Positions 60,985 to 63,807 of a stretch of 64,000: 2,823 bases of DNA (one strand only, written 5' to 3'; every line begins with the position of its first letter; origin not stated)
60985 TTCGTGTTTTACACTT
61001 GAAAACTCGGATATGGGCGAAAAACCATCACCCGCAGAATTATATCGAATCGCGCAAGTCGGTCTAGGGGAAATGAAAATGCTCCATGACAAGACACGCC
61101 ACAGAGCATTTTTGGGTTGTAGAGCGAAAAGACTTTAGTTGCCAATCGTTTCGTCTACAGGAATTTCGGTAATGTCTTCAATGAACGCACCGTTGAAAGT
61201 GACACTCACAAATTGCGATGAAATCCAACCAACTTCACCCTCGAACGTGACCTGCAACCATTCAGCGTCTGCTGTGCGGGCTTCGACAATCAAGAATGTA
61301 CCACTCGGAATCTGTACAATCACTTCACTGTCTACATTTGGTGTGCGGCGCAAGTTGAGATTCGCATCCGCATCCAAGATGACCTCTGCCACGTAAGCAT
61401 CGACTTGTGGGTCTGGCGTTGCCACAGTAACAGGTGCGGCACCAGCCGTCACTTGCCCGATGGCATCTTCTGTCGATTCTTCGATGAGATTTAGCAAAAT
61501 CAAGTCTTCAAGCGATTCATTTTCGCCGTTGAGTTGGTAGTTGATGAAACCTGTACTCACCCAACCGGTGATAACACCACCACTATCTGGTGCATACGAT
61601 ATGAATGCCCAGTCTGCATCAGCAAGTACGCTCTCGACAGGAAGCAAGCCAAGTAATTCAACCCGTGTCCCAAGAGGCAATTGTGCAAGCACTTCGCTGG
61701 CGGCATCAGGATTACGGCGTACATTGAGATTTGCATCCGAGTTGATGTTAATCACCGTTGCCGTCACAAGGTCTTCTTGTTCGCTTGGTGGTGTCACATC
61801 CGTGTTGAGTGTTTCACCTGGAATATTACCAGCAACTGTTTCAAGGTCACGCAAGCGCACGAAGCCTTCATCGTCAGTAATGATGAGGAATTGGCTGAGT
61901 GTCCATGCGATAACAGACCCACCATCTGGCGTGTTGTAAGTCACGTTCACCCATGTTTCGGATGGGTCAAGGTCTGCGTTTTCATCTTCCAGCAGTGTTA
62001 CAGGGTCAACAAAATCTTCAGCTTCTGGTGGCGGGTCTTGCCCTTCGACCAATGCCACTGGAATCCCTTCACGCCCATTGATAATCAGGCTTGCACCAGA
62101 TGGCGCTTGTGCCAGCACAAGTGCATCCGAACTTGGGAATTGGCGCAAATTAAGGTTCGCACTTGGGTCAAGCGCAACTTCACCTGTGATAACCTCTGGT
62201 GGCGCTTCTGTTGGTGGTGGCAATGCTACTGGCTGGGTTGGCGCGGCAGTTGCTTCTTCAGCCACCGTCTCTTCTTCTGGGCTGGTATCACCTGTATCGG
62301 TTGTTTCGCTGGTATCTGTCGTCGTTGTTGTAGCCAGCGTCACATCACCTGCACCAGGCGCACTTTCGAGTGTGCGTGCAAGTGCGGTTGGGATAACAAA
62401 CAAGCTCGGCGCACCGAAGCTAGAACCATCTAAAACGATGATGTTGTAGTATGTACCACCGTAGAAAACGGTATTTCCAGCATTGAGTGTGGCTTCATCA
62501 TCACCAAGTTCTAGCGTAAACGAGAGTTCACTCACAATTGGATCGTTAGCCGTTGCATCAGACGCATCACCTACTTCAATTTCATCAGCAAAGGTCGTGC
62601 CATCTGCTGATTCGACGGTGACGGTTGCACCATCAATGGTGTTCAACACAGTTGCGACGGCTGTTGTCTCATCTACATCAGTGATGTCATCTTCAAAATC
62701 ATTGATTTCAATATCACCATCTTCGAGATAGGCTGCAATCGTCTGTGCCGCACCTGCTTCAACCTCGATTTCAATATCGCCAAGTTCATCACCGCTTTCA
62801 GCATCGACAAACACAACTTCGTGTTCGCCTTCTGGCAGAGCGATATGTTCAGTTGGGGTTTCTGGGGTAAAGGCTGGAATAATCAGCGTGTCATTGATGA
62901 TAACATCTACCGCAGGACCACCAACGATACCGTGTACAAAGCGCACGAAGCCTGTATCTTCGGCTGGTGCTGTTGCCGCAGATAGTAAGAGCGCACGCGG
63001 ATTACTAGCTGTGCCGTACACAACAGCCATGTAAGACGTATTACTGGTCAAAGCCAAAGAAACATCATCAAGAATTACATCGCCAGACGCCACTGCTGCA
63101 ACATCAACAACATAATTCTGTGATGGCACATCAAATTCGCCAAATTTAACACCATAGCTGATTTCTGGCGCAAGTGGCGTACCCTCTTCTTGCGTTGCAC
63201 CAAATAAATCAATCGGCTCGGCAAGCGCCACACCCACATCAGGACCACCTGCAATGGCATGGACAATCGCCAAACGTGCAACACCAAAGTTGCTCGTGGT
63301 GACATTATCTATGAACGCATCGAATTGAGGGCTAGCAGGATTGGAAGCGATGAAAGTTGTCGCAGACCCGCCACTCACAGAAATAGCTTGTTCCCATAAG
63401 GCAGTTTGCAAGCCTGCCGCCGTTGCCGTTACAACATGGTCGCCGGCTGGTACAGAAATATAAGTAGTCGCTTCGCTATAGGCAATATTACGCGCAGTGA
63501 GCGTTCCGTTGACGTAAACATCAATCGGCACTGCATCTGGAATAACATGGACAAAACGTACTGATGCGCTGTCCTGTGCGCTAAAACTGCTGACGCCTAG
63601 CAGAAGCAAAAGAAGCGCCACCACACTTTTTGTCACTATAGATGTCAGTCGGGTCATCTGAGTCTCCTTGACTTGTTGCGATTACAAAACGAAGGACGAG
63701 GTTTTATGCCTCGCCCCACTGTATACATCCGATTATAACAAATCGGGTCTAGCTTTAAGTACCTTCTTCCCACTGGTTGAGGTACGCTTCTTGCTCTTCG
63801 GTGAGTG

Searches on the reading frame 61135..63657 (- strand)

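Call 10: search_protein_families(library=pfam, proteins=[window:61135-63657:-], max_evalue=0.001)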
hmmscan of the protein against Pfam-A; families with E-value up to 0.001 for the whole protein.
window:61135-63657:- (840 aa): 4 families
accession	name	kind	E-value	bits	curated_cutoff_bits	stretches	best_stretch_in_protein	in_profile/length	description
PF14344.12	DUF4397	-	2.7e-36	125.1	30.6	3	31-143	1-118/119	Domain of unknown function (DUF4397)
PF08239.17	SH3_3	-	2.6e-25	88.8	27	2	766-818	2-54/54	Bacterial SH3 domain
PF06347.19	SH3_4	-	2.1e-08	34.3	24.1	1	764-815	2-52/56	Bacterial SH3 domain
PF18348.7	SH3_16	-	0.00018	21.6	25.8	0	769-814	1-46/49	Bacterial dipeptidyl-peptidase Sh3 domain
